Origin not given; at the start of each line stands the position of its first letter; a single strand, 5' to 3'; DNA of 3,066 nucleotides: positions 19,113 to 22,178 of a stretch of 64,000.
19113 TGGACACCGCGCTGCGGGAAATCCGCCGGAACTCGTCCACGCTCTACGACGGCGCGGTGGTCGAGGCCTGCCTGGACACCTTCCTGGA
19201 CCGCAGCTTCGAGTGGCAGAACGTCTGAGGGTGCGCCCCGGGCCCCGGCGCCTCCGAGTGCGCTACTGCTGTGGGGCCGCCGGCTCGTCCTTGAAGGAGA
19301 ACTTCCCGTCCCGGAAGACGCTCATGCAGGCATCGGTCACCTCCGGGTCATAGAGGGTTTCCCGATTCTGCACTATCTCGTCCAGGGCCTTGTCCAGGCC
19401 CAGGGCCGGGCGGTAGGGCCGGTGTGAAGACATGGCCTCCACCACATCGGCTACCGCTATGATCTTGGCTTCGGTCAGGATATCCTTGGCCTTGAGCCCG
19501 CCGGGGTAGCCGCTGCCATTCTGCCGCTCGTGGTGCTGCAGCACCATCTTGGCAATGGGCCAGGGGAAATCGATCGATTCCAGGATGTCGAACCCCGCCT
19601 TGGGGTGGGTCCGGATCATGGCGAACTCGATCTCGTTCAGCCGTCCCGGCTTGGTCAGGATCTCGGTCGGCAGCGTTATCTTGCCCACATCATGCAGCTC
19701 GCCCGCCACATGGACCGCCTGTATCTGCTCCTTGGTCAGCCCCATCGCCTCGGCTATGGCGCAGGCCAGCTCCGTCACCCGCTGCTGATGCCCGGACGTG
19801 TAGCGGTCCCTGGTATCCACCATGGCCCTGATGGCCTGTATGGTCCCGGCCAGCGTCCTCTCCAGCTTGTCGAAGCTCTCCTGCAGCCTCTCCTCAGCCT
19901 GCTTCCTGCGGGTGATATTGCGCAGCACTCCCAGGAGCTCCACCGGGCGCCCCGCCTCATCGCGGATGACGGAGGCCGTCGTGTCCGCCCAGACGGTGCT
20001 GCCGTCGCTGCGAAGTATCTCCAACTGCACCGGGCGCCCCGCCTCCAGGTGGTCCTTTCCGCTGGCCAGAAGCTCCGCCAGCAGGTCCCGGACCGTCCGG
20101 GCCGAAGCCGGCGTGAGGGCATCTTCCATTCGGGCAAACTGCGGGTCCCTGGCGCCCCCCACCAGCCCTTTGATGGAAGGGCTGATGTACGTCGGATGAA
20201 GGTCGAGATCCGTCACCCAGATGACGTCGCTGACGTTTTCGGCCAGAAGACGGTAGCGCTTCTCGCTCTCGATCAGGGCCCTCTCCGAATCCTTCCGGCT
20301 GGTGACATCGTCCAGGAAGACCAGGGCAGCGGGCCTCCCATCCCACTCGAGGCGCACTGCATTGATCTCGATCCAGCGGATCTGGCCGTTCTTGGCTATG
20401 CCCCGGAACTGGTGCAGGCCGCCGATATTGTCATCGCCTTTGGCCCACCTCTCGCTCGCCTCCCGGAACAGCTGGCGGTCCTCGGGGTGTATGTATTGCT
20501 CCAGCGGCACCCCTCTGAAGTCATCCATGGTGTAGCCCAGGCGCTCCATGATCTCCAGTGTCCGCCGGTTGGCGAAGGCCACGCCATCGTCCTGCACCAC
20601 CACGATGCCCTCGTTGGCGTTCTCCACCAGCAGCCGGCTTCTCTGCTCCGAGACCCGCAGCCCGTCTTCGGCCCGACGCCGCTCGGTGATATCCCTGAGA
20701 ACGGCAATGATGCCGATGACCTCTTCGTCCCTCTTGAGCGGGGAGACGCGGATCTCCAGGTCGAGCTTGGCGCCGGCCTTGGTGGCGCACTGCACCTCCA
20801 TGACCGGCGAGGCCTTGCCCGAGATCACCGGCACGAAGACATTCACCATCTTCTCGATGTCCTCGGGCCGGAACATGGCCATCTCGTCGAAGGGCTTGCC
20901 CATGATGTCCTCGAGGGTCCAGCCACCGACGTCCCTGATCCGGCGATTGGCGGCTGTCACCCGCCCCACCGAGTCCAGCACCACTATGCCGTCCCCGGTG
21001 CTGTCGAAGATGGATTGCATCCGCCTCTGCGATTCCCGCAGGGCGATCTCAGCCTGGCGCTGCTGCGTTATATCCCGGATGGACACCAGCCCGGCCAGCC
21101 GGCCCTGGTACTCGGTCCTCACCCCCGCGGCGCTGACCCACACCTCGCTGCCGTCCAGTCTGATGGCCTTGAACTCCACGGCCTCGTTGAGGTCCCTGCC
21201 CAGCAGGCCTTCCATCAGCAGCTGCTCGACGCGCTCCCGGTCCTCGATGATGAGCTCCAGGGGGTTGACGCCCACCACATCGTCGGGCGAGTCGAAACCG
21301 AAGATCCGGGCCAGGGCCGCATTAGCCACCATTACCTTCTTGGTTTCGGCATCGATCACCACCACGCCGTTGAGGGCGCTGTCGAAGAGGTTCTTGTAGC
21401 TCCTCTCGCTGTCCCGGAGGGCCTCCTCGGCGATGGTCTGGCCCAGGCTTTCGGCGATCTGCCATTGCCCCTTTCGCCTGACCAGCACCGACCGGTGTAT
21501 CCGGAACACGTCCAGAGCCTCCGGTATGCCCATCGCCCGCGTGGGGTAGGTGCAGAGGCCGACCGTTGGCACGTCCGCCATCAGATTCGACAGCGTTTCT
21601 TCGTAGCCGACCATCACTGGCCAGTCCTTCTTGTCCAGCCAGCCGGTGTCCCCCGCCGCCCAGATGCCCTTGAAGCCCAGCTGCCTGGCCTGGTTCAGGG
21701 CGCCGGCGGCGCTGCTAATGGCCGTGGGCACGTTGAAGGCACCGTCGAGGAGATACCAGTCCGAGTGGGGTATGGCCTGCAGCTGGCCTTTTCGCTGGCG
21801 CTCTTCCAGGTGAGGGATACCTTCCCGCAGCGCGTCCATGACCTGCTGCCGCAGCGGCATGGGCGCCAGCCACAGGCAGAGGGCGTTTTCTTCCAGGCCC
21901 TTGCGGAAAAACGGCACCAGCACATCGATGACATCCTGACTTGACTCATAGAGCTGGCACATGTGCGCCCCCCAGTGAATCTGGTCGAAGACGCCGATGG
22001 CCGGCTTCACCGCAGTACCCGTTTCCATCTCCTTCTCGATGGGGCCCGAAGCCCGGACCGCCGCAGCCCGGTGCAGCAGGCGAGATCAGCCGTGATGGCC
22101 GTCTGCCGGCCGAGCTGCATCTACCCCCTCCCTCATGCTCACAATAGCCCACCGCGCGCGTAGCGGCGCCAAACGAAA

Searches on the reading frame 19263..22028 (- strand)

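Call 91: search_protein_families(library=pfam, proteins=[window:19263-22028:-], max_evalue=0.00001)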
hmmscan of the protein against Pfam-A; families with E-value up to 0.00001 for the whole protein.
window:19263-22028:- (921 aa): 9 families
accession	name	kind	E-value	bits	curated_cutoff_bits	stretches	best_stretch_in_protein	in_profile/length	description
PF08448.16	PAS_4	-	1.9e-39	134.7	23.1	3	341-452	1-110/110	PAS fold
PF13487.12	HD_5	-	2.2e-39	135.4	27.2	1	734-897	4-170/170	HD domain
PF13426.13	PAS_9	-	1e-37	129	27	3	220-322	2-103/103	PAS domain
PF14417.12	MEDS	-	1.1e-35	123.3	29.8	1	22-178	2-160/161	MEDS: MEthanogen/methylotroph, DcmR Sensory domain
PF00989.32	PAS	-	2.3e-34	118.2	22.6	2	211-310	3-102/113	PAS fold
PF08447.18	PAS_3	-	1.1e-29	103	25.6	2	495-567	10-83/89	PAS fold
PF13188.13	PAS_8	-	5.7e-19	67.7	21.8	0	211-263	3-53/65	PAS domain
PF01966.28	HD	-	1e-17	64.9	22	1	746-866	3-116/116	HD domain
PF12860.13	PAS_7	-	3.5e-08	34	27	0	343-454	3-114/115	PAS fold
